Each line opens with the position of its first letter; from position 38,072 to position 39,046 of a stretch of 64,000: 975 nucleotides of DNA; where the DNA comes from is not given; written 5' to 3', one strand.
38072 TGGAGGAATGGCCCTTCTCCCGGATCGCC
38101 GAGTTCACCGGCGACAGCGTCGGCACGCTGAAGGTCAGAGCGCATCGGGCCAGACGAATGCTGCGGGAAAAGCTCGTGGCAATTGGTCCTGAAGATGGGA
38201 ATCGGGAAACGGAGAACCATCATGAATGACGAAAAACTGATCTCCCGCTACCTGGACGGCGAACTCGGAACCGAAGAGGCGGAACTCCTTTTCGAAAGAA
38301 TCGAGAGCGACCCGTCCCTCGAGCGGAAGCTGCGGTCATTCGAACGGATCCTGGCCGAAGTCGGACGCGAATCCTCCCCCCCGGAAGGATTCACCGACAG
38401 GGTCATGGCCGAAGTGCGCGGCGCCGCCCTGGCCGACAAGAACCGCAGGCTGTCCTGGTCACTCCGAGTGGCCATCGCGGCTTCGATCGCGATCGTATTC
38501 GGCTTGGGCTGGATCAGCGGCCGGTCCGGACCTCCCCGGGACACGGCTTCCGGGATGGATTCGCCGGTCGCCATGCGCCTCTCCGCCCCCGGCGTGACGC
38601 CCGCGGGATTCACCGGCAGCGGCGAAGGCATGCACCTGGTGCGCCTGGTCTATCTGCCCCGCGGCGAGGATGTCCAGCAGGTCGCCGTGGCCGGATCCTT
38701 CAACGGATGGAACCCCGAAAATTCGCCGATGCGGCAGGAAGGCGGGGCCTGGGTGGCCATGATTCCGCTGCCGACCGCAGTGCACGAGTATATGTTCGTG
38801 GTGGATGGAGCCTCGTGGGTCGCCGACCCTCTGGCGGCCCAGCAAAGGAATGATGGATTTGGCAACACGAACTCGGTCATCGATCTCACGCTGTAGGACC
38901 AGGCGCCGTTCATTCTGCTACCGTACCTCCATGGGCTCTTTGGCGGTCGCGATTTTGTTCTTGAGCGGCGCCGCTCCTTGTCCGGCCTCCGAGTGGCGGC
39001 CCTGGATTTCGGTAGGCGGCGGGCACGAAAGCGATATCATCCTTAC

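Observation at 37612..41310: ECF sigma / anti-sigma pair whose periplasmic sensor is a CBM48 (AMPK glycogen-binding-like) domain, followed by a secreted protein ending in the same domain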

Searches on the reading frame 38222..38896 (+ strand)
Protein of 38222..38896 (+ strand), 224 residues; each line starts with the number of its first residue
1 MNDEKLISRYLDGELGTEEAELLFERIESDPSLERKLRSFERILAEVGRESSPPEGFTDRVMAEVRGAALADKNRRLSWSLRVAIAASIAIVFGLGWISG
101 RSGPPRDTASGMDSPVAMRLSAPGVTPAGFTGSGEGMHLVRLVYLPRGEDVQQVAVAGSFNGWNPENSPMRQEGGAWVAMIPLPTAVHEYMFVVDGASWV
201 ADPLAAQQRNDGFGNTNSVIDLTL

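Call 3: search_protein_families(library=pfam, proteins=[window:38222-38896:+], max_evalue=1)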
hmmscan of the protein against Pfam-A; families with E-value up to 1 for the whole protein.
window:38222-38896:+ (224 aa): 7 families
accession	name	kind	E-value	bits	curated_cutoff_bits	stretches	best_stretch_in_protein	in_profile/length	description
PF16561.11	AMPK1_CBM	-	1e-11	45.3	26.8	1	151-222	11-79/85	Glycogen recognition site of AMP-activated protein kinase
PF02922.24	CBM_48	-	1.3e-05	25.9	22.4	1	152-204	23-82/83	Carbohydrate-binding module 48 (Isoamylase N-terminal domain)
PF11859.13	DUF3379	-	0.0008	19.2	33.2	1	31-97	32-95/232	Protein of unknown function (DUF3379)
PF13490.11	zf-HC2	-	0.0079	16.7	22.2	1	5-23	6-24/35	Putative zinc-finger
PF19830.4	DUF6311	-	0.07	13.3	27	1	171-205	169-203/303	Family of unknown function (DUF6311)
PF16760.10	CBM53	-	0.071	13.9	27.6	1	151-187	10-52/57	Starch/carbohydrate-binding module (family 53)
PF19978.4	Inovirus_G7P_2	-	0.18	12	27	1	83-100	13-30/33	Tail virion protein G7P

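Call 4: search_protein_families(library=ncbifam, proteins=[window:38222-38896:+], max_evalue=1)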
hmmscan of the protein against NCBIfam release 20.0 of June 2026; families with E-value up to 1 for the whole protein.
window:38222-38896:+ (224 aa): 8 families
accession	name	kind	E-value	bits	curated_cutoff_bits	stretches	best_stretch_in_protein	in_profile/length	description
NF052375.1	antisigma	equivalog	2.6e-10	40.7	100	1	8-149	3-149/217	anti-sigma factor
NF009221.0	PRK12568.1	equivalog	3.5e-06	25.4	1270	1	150-207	163-225/745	1,4-alpha-glucan branching enzyme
NF010501.0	PRK13920.1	subfamily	4.2e-05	23.3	225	1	6-98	7-97/213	putative anti-sigmaE protein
NF003811.1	PRK05402.1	equivalog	9.6e-05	21.1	741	1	150-209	39-105/619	1,4-alpha-glucan branching protein GlgB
NF011294.0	PRK14706.1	equivalog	0.00053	18.4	1284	1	136-198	39-100/642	1,4-alpha-glucan branching enzyme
NF008967.0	PRK12313.1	equivalog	0.00075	18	577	1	151-206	49-109/633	1,4-alpha-glucan branching protein GlgB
TIGR01515.1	branching_enzym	equivalog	0.048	12.2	463.95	1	151-193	39-83/607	1,4-alpha-glucan branching enzyme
TIGR02402.1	trehalose_TreZ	equivalog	0.056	11.7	538.8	1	167-216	21-72/545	malto-oligosyltrehalose trehalohydrolase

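Call 8: find_homologous_proteins(query=window:38222-38896:+)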
Query window:38222-38896:+ (224 aa): 433 proteins with E <= 0.001 among 1225 candidates; the best 120 are listed.
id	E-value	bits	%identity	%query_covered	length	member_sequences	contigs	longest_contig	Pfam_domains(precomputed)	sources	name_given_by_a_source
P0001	1.5e-137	474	96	100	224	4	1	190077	PF16561.12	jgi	-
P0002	4.5e-79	283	62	100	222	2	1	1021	PF02922.25,PF16561.12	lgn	-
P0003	3.0e-76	274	62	94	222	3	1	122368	PF02922.25,PF16561.12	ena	-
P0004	4.1e-50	188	44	99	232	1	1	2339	PF02922.25,PF16561.12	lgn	-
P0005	4.3e-46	175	46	98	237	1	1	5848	PF02922.25,PF16561.12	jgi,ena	-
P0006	2.1e-45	173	44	99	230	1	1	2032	PF02922.25,PF16561.12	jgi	jgi:hypothetical protein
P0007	6.6e-45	171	41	98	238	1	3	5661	PF02922.25,PF16561.12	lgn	-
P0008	2.2e-43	166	41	99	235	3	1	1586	PF16561.12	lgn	-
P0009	2.4e-43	166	43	98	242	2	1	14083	PF02922.25,PF16561.12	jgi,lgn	jgi:hypothetical protein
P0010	1.4e-41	160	42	98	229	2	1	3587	PF02922.25,PF16561.12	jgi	-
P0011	1.7e-41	160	40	98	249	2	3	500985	PF02922.25,PF16561.12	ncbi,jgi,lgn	-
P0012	4.4e-41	159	42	99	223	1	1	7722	PF16561.12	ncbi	-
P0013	4.5e-41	159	43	99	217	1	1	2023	PF02922.25,PF16561.12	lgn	-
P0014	5.3e-41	159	44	98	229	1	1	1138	PF02922.25,PF16561.12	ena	-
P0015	5.8e-41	158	42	99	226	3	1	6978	PF02922.25,PF16561.12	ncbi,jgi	-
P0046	4.3e-29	120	38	100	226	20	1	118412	PF02922.25,PF16561.12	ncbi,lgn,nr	ncbi:MAG: glycoside hydrolase family 13 [Nitrospira sp.]|nr:glycoside hydrolase family 13 [Nitrospir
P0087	4.4e-24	103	33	99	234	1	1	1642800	PF02922.25,PF16561.12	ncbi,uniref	ncbi:hypothetical protein [Fodinibius sp. Rm-B-1B1-1]|uniref:hypothetical protein n=1 Tax=Fodinibius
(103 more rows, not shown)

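Call 13: find_encoding_contigs(protein=P0001, flank=10000, max_places=3)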
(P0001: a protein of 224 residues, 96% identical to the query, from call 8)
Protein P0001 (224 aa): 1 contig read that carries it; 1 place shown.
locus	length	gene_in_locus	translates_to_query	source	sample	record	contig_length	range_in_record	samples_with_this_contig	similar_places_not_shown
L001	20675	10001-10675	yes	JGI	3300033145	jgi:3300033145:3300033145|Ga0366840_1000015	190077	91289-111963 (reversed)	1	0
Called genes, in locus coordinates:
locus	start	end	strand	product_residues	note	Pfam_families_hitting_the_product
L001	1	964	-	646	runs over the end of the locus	PF01336:tRNA_anti-codon (faint), PF13860:FlgD_ig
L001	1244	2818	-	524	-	PF01676:Metalloenzyme, PF06415:iPGM_N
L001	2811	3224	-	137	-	-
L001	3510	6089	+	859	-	PF13620:CarboxypepD_reg, PF13715:CarbopepD_reg_2, PF07715:Plug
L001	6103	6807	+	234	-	PF04263:TPK_catalytic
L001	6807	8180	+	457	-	PF00474:SSF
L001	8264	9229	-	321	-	-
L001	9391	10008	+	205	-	PF04542:Sigma70_r2, PF08281:Sigma70_r4_2, PF04545:Sigma70_r4 (weak)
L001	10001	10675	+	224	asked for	PF16561:AMPK1_CBM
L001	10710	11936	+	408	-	PF02922:CBM_48, PF16561:AMPK1_CBM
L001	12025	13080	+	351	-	-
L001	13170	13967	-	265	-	PF05552:MS_channel_1st_1, PF21088:MS_channel_1st, PF00924:MS_channel_2nd, PF21082:MS_channel_3rd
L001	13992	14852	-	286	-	PF11276:DUF3078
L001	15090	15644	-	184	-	-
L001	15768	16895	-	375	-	PF01035:DNA_binding_1, PF00730:HhH-GPD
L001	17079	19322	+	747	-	PF06452:CBM9_1, PF19313:DUF5916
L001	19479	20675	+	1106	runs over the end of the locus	PF26549:Tricorn_N, PF26550:Tricorn_2nd, PF07676:PD40, PF26549:Tricorn_N, PF26550:Tricorn_2nd, PF07676:PD40, PF14684:Tricorn_C1, PF03572:Peptidase_S41, +3 more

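Call 17: find_related_loci(query=A1, collection=genome_contigs, flank=6000)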
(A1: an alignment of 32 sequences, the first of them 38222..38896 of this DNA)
Query A1 (224 aa) in genome_contigs; peptide patterns used: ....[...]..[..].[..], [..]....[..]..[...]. (x = any residue, [..] = any of these).
600 stretches matched a pattern (row limit reached: there are more); 216 encode a relative of the query (tblastn E <= 1e-3); the best 80 are kept; 80 distinct loci.
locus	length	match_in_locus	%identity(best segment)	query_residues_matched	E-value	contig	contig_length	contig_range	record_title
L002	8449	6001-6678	37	1-224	2e-35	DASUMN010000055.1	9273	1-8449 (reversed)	MAG TPA_asm: Nitrospira sp. isolate SMAG_U1574 k141_751397, whole genome shotgun sequence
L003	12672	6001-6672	36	2-224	6e-34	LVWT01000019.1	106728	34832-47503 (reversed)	MAG: Nitrospira sp. SG-bin2 contig2031, whole genome shotgun sequence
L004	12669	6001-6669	34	4-224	1e-30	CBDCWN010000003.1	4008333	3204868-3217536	MAG: Nitrospira sp. isolate 61b56bea-e7e9-4285-8415-397755951a0b genome assembly, contig: chromosome_2, whole genome sho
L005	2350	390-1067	33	1-224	2e-29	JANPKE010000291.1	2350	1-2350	MAG: Nitrospirota bacterium isolate VAR_61_metabat_315 VAR_61_k141_1287134, whole genome shotgun sequence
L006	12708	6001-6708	32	1-222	5e-29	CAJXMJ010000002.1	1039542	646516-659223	MAG TPA_asm: uncultured Aliifodinibius sp. isolate SRR6201609_bin.7_MetaBAT_v2.12.1_MAG genome assembly, contig: NODE_3_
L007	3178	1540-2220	31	2-222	6e-29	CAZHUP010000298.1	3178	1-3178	MAG TPA_asm: uncultured Rhodohalobacter sp. isolate binchicken_co32_118 genome assembly, contig: NODE_58243_length_3178_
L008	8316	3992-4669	31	1-224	6e-29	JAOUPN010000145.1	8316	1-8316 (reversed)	MAG: Nitrospira sp. isolate 8_1_Oct_SF_Bin54 8_1_Oct_SF_Bin54_scaffold_8149_c1, whole genome shotgun sequence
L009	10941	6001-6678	33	1-224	1e-28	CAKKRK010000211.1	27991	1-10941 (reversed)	Nitrospiraceae bacterium isolate Hainich-H41-bin216-1 genome assembly, contig: H41-bin216_1_Hain_H41_02um_R2_1007_length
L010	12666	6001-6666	35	6-224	2e-28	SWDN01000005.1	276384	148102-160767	MAG: Nitrospira sp. isolate RSF48 Nitrospira_sp_RSF48_5, whole genome shotgun sequence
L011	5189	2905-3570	33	6-224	1e-26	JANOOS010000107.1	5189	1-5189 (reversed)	MAG: Nitrospira sp. isolate VAR_43_metabat_111 VAR_43_k141_2750009, whole genome shotgun sequence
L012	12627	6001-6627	28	5-223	9e-25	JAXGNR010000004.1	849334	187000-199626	MAG: Atribacterota bacterium isolate AnMBR.bin260 bin260_4, whole genome shotgun sequence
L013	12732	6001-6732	29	2-222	2e-23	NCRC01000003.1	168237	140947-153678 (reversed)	Salinivenus lutea strain DBO scaffold_2, whole genome shotgun sequence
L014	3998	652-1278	30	4-222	2e-23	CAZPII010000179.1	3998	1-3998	MAG TPA_asm: uncultured Atribacterota bacterium isolate SRP141376_co2_321 genome assembly, contig: NODE_35098_length_399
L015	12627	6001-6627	30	6-223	1e-21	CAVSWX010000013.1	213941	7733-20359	MAG: uncultured Acidobacteriota bacterium isolate MFD05567.bin.2.7 genome assembly, contig: contig_25865, whole genome s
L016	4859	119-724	32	7-222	6e-21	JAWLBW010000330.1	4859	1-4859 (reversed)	MAG: bacterium isolate 15dZY3.bin.127 NODE_17063_length_4859_cov_3.040126, whole genome shotgun sequence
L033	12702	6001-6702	31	1-222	1e-27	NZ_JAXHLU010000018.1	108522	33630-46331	MAG: Fodinibius sp. isolate Salar_de_Ascotan_soil_MAG_ASO32 contig_1846_polypolish, whole genome shotgun sequence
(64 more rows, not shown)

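Call 20: search_solved_structures(query=A1, max_evalue=0.01, show_alignments=4)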
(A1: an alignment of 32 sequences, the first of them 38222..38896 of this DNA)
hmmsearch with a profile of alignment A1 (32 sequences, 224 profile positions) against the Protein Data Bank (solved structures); distinct sequences matched with E-value up to 0.01: 36.
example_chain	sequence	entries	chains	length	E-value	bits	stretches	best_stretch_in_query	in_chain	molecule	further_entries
5ot1_A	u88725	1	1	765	1.7e-13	54.3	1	136-219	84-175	Pullulanase type II, GH13 family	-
4y0g_A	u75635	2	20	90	9.4e-09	38.8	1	151-205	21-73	5'-AMP-activated protein kinase subunit beta-2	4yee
2f15_A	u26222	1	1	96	1e-08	38.7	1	151-205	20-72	5'-AMP-activated protein kinase, beta-2 subunit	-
2lu3_A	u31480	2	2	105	1e-08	38.7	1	149-205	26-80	5'-AMP-activated protein kinase subunit beta-2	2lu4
1z0n_A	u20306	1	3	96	2.2e-08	37.6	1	152-207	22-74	5'-AMP-activated protein kinase, beta-1 subunit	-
4rer_B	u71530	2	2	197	5.2e-08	36.4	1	152-205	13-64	5'-AMP-activated protein kinase subunit beta-2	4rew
7jhg_B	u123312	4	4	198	5.2e-08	36.4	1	152-205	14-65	5'-AMP-activated protein kinase subunit beta-2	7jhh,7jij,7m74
6b2e_B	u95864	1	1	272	5.9e-08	36.2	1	149-204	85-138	5'-AMP-activated protein kinase subunit beta-2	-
4yef_A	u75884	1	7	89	6.9e-08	36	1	152-206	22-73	5'-AMP-activated protein kinase subunit beta-1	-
1z0m_A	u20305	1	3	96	7.3e-08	35.9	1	152-207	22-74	5'-AMP-activated protein kinase, beta-1 subunit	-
4qfg_B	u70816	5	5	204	3.3e-07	33.7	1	152-206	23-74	5'-AMP-activated protein kinase subunit beta-1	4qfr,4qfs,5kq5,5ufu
6e4t_B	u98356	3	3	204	3.8e-07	33.6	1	152-206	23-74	5'-AMP-activated protein kinase subunit beta-1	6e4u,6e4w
5t5t_B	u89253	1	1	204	4.5e-07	33.3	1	152-206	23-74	5'-AMP-activated protein kinase subunit beta-1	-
6c9f_B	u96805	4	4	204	4.6e-07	33.3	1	152-206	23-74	5'-AMP-activated protein kinase subunit beta-1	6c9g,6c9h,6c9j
4zhx_B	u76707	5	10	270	7.2e-07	32.6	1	152-206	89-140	5'-AMP-activated protein kinase subunit beta-1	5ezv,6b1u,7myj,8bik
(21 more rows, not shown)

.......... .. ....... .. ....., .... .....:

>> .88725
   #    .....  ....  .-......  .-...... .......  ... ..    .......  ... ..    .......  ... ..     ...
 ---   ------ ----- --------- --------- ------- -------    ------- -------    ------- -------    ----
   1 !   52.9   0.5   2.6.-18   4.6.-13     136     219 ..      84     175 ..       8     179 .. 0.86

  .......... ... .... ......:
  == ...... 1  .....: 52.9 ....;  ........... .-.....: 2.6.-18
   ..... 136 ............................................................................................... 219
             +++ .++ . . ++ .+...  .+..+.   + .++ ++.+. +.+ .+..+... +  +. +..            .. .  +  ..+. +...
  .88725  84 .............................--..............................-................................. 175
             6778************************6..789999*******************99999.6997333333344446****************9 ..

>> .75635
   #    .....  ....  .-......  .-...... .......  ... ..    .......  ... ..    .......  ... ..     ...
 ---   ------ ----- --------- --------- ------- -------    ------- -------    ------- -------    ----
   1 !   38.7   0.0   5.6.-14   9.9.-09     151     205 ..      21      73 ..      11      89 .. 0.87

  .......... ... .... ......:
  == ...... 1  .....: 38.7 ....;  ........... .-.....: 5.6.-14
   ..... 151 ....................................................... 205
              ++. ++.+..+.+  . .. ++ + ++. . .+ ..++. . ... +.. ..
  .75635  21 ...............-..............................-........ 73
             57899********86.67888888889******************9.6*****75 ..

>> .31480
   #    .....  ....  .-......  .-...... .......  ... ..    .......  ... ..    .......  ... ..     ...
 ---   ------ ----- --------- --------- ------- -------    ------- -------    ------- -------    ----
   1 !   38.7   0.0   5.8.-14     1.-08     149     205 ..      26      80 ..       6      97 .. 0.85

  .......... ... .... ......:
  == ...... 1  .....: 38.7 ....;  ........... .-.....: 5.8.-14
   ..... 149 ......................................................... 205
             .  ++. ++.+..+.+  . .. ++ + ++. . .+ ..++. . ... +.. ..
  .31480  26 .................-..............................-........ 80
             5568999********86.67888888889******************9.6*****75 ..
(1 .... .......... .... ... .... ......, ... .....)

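Call 60: search_protein_families(library=pfam, proteins=[L033:9037-9852:+, L002:6735-7121:+], max_evalue=0.01)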
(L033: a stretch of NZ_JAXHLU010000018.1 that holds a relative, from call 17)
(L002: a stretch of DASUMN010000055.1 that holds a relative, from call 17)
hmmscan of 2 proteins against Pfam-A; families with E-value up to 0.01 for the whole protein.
L033:9037-9852:+ (271 aa): 2 families
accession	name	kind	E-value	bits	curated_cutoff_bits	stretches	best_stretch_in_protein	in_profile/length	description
PF14321.11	DUF4382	-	1.4e-37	129.4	25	1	34-177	1-136/136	Domain of unknown function (DUF4382)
PF13620.12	CarboxypepD_reg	-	6.3e-06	26.9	32.3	1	210-267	27-80/82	Carboxypeptidase regulatory-like domain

L002:6735-7121:+ (129 aa): 3 families
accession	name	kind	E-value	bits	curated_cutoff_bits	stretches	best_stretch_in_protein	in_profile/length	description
PF16561.11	AMPK1_CBM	-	2.7e-08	34.3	26.8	1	54-128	10-79/85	Glycogen recognition site of AMP-activated protein kinase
PF02922.24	CBM_48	-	1.4e-07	32.2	22.4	1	45-100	12-70/83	Carbohydrate-binding module 48 (Isoamylase N-terminal domain)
PF16760.10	CBM53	-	0.0023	18.6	27.6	1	47-95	4-54/57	Starch/carbohydrate-binding module (family 53)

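Call 67: find_encoding_contigs(protein=P0011, flank=8000, max_places=1)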
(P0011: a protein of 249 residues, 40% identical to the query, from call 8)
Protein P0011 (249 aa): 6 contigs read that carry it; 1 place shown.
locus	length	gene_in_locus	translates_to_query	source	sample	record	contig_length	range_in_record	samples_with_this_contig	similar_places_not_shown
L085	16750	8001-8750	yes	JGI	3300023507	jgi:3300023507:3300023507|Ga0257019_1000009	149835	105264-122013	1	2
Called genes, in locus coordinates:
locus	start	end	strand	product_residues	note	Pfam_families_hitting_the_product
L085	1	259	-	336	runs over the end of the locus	PF00962:A_deaminase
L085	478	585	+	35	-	-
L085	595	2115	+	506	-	PF02321:OEP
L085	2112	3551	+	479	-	PF19335:HMBD, PF25919:BSH_CusB, PF25973:BSH_CzcB, PF25869:3HB_CusB (weak), PF25954:Beta-barrel_RND_2, PF25975:CzcB_C (weak)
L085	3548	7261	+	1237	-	PF00873:ACR_tran, PF03176:MMPL (weak), PF00873:ACR_tran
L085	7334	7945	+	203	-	PF04542:Sigma70_r2, PF08281:Sigma70_r4_2, PF04545:Sigma70_r4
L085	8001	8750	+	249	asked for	PF16561:AMPK1_CBM, PF02922:CBM_48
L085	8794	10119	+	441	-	PF13505:OMP_b-brl (faint), PF02922:CBM_48, PF16561:AMPK1_CBM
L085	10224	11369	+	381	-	-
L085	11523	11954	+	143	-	PF06491:Disulph_isomer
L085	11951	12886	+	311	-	-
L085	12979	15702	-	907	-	PF00069:Pkinase, PF01636:APH (faint), PF07714:PK_Tyr_Ser-Thr, PF01163:RIO1 (weak), PF03109:ABC1, PF26550:Tricorn_2nd (faint), PF00930:DPPIV_N (faint), PF26549:Tricorn_N, +1 more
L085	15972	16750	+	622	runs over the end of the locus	PF01734:Patatin (faint)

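Call 68: find_encoding_contigs(protein=P0046, flank=8000, max_places=1)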
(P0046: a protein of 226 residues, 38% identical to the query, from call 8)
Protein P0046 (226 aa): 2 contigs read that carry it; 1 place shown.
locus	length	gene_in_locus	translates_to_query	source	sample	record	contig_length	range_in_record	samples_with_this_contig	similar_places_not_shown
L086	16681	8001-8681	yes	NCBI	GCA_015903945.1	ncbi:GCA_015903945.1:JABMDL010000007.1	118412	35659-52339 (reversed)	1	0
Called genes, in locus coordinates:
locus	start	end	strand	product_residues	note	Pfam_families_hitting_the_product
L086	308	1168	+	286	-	PF04055:Radical_SAM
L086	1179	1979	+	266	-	PF04784:DUF547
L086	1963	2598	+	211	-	-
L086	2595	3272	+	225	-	PF00535:Glycos_transf_2, PF10111:Glyco_tranf_2_2 (faint), PF13641:Glyco_tranf_2_3 (weak)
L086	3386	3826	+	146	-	-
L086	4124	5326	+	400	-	PF18914:DUF5666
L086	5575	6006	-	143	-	-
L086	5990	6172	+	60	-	-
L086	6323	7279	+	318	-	PF13557:Phenol_MetA_deg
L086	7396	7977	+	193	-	PF07638:Sigma70_ECF (faint), PF22233:PhyR_sigma-like (faint), PF04542:Sigma70_r2, PF08281:Sigma70_r4_2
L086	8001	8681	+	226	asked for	PF02922:CBM_48, PF16561:AMPK1_CBM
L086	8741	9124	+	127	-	PF02922:CBM_48, PF16561:AMPK1_CBM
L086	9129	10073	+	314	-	-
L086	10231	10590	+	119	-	-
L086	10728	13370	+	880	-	PF01368:DHH, PF02272:DHHA1, PF00571:CBS, PF01743:PolyA_pol, PF12627:PolyA_pol_RNAbd (weak)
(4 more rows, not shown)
